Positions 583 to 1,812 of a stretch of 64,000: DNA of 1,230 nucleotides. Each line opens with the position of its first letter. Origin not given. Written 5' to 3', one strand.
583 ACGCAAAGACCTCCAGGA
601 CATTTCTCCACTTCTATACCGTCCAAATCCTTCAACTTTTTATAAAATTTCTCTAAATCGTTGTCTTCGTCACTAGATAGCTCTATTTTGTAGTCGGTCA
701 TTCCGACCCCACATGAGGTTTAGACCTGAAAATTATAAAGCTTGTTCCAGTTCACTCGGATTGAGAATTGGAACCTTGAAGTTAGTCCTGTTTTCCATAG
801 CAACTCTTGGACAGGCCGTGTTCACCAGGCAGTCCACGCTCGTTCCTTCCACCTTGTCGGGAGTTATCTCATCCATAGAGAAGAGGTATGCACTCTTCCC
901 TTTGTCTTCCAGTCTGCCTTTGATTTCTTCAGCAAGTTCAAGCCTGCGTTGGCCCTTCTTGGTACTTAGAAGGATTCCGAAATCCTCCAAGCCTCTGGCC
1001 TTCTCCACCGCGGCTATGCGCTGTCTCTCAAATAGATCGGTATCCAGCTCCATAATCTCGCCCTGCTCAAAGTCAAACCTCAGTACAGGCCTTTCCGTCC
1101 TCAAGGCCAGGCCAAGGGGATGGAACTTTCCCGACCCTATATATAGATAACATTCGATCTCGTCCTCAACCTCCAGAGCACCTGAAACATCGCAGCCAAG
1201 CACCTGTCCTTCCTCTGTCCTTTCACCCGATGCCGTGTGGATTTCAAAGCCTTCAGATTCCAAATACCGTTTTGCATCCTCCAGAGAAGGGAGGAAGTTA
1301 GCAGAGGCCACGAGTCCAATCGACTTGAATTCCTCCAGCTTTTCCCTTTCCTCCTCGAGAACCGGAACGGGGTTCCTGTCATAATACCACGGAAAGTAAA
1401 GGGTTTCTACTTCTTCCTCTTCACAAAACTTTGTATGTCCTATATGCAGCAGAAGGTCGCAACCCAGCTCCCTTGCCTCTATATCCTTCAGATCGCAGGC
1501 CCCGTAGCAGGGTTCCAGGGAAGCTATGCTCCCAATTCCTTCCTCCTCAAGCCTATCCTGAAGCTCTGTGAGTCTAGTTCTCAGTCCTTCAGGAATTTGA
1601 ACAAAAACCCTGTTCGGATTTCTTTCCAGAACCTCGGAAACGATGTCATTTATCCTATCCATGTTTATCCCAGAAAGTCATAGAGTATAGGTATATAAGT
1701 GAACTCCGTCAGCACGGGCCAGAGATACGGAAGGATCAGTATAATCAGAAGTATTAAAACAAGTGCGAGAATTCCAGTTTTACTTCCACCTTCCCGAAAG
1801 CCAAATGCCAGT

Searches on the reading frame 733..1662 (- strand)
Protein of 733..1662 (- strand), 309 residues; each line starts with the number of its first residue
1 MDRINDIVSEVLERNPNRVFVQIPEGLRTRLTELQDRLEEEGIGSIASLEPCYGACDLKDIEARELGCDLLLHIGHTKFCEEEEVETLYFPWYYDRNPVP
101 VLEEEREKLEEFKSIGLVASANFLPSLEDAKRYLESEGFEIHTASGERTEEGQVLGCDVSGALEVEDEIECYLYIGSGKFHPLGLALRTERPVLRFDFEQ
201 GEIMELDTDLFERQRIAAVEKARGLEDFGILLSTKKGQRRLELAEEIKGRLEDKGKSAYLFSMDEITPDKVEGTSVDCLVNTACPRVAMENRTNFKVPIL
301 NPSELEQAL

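Call 32: find_encoding_contigs(protein=window:733-1662:-, flank=8000, max_places=3)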
Protein window:733-1662:- (309 aa): 2 contigs read that carry it; 1 place shown.
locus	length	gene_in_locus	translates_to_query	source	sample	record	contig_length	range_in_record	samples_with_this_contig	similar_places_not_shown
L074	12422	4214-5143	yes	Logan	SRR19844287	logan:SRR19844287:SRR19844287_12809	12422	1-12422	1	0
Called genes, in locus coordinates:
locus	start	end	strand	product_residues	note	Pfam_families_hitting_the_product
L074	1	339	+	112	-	?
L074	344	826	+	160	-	PF00383:dCMP_cyt_deam_1, PF14437:MafB19-deam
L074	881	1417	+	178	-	PF00252:Ribosomal_L16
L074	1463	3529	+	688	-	PF01326:PPDK_N, PF00391:PEP-utilizers (weak)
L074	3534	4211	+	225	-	PF01694:Rhomboid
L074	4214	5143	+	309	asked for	PF01866:Diphthamide_syn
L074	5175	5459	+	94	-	-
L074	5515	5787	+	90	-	PF13656:RNA_pol_L_2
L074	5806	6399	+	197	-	PF01949:Endo_dU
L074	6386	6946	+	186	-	PF10502:Peptidase_S26 (faint), PF00717:Peptidase_S24 (weak)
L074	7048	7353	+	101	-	PF01096:Zn_ribbon_TFIIS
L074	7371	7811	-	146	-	-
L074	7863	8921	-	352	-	PF01478:Peptidase_A24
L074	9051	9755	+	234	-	PF01255:Prenyltransf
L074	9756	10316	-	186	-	PF04919:DUF655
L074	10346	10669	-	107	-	PF03874:RNA_pol_Rpb4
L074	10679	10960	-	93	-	PF01157:Ribosomal_L21e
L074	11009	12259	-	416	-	PF22023:Pus10_THUMP_arc, PF21238:Pus10_C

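Call 58: search_protein_families(library=pfam, proteins=[L074:7863-8921:-, L074:7371-7811:-], max_evalue=0.01)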
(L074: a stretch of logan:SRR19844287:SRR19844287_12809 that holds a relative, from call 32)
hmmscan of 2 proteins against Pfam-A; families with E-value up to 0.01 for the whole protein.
L074:7863-8921:- (352 aa): 1 family
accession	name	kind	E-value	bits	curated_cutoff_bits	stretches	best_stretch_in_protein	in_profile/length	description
PF01478.23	Peptidase_A24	-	6.3e-13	49.5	26.5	1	13-126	6-103/104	Type IV leader peptidase family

L074:7371-7811:- (146 aa): 0 families

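Call 78: search_protein_families(library=ncbifam, proteins=[L074:7863-8921:-], max_evalue=0.01)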
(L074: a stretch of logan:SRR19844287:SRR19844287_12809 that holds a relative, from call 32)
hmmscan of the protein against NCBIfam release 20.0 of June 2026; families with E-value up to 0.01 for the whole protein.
L074:7863-8921:- (352 aa): 2 families
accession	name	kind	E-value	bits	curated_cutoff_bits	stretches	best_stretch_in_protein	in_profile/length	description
NF040695.1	FlaK_Arch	equivalog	1.5e-14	54.2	330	1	15-126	11-128/230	preflagellin peptidase FlaK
NF053826.1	PrePilPeptEppA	equivalog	0.0011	18.4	450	0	16-96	15-85/334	prepilin peptidase EppA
